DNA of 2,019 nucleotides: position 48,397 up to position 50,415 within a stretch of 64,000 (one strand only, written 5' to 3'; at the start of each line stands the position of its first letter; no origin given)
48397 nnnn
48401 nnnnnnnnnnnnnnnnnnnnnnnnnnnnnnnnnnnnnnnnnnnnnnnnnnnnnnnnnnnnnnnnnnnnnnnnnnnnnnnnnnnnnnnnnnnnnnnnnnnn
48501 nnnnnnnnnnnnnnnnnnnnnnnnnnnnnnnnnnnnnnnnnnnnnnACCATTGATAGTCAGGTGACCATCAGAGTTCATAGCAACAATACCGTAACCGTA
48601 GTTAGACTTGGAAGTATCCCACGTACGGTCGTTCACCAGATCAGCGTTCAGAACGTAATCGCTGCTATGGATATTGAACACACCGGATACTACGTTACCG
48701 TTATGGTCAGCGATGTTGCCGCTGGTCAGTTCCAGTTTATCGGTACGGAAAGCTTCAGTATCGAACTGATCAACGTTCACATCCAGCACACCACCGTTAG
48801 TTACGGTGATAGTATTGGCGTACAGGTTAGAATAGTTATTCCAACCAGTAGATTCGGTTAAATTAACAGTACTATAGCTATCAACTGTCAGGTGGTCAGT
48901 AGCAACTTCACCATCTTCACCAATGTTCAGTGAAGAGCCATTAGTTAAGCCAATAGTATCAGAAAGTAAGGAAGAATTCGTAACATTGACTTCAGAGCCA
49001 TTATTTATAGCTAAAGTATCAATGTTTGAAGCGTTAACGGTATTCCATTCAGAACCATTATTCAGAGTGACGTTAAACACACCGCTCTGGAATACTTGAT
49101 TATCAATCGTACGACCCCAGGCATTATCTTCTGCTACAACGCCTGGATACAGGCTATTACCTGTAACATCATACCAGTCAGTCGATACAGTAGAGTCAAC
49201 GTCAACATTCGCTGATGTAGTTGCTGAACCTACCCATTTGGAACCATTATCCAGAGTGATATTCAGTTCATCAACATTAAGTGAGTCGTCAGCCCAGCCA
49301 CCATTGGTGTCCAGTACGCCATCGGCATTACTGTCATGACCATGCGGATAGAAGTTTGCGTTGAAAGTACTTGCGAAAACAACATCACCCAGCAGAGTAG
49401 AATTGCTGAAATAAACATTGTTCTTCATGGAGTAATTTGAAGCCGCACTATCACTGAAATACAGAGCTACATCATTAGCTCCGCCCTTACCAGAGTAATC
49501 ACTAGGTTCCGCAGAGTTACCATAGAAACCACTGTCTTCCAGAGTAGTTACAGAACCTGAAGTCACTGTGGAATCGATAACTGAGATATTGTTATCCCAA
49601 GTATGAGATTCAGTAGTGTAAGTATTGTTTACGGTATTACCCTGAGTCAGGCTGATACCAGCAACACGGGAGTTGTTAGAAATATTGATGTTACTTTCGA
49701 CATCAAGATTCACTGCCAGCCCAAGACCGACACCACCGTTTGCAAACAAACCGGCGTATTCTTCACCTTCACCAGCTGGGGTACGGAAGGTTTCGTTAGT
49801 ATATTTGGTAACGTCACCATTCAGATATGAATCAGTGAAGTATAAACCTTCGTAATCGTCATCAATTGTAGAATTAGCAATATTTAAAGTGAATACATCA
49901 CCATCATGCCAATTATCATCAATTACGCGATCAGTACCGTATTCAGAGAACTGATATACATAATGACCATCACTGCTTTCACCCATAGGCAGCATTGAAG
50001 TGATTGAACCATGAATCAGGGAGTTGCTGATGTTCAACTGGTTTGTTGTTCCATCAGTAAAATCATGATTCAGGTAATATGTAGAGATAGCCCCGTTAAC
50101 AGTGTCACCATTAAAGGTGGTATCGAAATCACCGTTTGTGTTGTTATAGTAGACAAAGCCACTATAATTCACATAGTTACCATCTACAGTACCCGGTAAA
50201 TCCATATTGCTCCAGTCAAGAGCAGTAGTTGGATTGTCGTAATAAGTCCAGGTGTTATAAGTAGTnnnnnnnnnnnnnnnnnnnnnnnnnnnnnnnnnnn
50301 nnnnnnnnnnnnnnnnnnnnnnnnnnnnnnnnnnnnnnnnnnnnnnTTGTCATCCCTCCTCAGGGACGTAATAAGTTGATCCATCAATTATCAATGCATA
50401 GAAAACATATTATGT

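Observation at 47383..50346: Uninterrupted 987-aa autotransporter at the yaiT locus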

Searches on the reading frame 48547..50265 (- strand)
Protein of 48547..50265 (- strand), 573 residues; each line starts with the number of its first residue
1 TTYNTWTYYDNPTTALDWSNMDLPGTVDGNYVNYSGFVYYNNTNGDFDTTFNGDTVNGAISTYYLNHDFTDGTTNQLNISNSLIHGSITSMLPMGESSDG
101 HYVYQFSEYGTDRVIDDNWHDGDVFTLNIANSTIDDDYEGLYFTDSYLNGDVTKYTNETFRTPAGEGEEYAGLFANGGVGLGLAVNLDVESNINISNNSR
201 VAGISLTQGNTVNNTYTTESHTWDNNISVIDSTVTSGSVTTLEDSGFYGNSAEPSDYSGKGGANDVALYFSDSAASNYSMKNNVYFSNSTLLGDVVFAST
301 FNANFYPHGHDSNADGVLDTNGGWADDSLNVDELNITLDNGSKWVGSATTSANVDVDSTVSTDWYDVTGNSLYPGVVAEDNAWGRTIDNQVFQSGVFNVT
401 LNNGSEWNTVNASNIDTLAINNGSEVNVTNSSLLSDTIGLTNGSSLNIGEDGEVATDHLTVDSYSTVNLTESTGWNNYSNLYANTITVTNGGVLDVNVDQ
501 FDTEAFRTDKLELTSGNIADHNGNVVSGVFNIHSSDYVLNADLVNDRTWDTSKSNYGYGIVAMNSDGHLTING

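Call 43: search_protein_representatives(protein=window:48547-50265:-)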
Query: 573 residues. Proteins with E-value up to 0.001 (for the whole library): 116; up to 1e-10: 69; up to 1e-30: 14. The best 116 are listed.
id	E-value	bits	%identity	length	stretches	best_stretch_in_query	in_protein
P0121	2.3e-151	521.9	60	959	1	1-573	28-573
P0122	7.0e-80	285.9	76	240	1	2-222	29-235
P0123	4.8e-78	279.9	76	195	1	361-548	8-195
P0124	4.9e-72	260.0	88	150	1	317-462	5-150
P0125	2.9e-59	217.8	73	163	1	331-497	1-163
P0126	3.4e-54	201.1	100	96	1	306-401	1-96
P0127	1.8e-52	195.4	66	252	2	125-324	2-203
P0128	1.5e-43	166.0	98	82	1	105-186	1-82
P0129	5.9e-41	157.4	99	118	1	496-573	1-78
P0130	1.4e-39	152.8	57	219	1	181-372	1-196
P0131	2.5e-37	145.4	68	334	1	455-573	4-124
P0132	2.8e-36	142.0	96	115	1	182-257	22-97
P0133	1.7e-32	129.5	81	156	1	1-80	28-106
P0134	7.2e-32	127.4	83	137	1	127-239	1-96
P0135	1.8e-30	122.8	60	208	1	391-573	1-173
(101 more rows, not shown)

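Call 77: predict_structure(alignment_id=A3)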
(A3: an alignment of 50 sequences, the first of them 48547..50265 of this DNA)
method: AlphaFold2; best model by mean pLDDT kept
length: 573 residues; sequences in the alignment: 50
mean_pLDDT: 64.4   pTM: 0.73
mean pLDDT of the five models: 64.4, 62.9, 61.0, 60.9, 60.9
residues with pLDDT >= 90: 114; 70-90: 135; 50-70: 116; < 50: 208
segments of 3 or more residues with pLDDT < 50: 1-45, 68-73, 93-120, 141-149, 154-160, 162-180, 213-219, 244-254, 320-327, 352-380, 382-392, 541-545, 556-565, 567-573
pLDDT, mean of each block of 10 residues (from residue 1): 27 34 27 32 56 77 57 74 81 46 34 38 81 76 46 49 38 37 77 96 81 49 89 82 41 56 76 72 97 85 53 61 50 92 92 42 37 39 41 74 97 91 96 91 94 87 92 59 84 79 69 73 73 59 49 53 43 32
secondary structure, 60 per line:
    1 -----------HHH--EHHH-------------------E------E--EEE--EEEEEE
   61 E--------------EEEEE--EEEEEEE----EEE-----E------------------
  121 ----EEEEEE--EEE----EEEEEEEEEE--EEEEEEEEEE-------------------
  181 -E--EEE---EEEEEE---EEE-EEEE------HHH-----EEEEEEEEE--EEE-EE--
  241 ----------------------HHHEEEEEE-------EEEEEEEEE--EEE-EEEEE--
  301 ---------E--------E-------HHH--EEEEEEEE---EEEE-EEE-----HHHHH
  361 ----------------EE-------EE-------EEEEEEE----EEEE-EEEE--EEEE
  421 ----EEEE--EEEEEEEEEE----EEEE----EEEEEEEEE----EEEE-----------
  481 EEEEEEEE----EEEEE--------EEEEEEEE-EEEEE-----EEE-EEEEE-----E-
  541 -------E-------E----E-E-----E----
elements in order: E50-52 E55-61 E76-80 E83-89 E94-96 E125-130 E133-135 E140-149 E152-161 E185-187 E191-196 E200-202 E204-207 E222-230 E233-235 E266-271 E279-287 E290-292 E294-298 E332-339 E343-346 E348-350 H356-360 E395-401 E406-409 E411-414 E417-420 E425-428 E431-440 E445-448 E453-461 E466-469 E481-488 E493-497 E506-513 E515-519 E525-527 E529-533

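Call 82: fold_search(model_id=the predicted structure, library=pdb)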
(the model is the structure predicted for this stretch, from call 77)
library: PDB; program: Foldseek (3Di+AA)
matches with E <= 10: 50; with E <= 0.001: 0
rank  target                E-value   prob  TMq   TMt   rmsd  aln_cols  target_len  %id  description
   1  6bea                  1.6e-02  0.85  0.26  0.32  13.8       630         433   11  Crystal structure of the autotransporter UpaB from E. coli strain CFT073 (released 2019-04-10)
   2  2iou_G                2.6e-01  0.16  0.20  0.21  12.9       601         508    9  Major Tropism Determinant P1 (Mtd-P1) Variant Complexed with Bordetella brochiseptica Virulence Factor Pertactin extra (released 2007-10-23)
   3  3syj                  2.7e-01  0.06  0.13  0.09  20.9       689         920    9  Crystal structure of the Haemophilus influenzae Hap adhesin (released 2011-08-24)
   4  2nsp_A                3.3e-01  0.06  0.10  0.14  19.6       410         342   12  Crystal structure of pectin methylesterase D178A mutant in complex with hexasaccharide I (released 2007-09-18)
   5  4ojp_C                4.1e-01  0.04  0.13  0.11  22.7       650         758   12  Crystal Structure of Putative Tailspike Protein (TSP1, orf210) from Escherichia coli O157:H7 Bacteriohage CBA120 in Co (released 2014-03-26)
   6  7usl_C                4.1e-01  0.02  0.08  0.07  27.0       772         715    9  Integrin alphaM/beta2 ectodomain in complex with adenylate cyclase toxin RTX751 and M1F5 Fab (released 2022-08-17)
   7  3uw0                  4.3e-01  0.06  0.11  0.15  18.6       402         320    9  Pectin methylesterase from Yersinia enterocolitica (released 2012-02-08)
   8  5nxk_B                5.0e-01  0.16  0.18  0.31  13.0       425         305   13  L. reuteri 53608 SRRP (released 2018-03-21)
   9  4q1q_A                6.0e-01  0.57  0.25  0.44  11.1       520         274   10  Crystal structure of TibC-catalyzed hyper-glycosylated TibA55-350 fragment (released 2014-09-17)
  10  1qjv_A                6.6e-01  0.06  0.13  0.19  19.6       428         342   10  Pectin methylesterase PemA from Erwinia chrysanthemi (released 2000-07-14)
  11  1dab                  9.1e-01  0.10  0.21  0.22  15.3       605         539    9  The Structure of Bordetella Pertussis Virulence Factor P.69 Pertactin (released 1999-12-15)
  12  5j44_A                1.1e+00  0.04  0.14  0.10  22.3       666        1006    9  Crystal structure of the Secreted Extracellular protein A (SepA) from Shigella flexneri (released 2017-04-12)
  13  24qi                  1.1e+00  0.03  0.13  0.13  16.2       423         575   10  Crystal structure of a tailspike depolymerase (Belisarius_gp86) from Acinetobacter phage Belisarius (released 2026-03-25)
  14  3p4g_A                1.6e+00  0.07  0.14  0.22  12.8       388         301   10  X-ray crystal structure of a hyperactive, Ca2+-dependent, beta-helical antifreeze protein from an Antarctic bacterium (released 2011-04-27)
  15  9mne_B                1.7e+00  0.07  0.17  0.12  16.1       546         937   10  Crystal structure of enteropathogenic Escherichia coli EspC (released 2025-10-29)
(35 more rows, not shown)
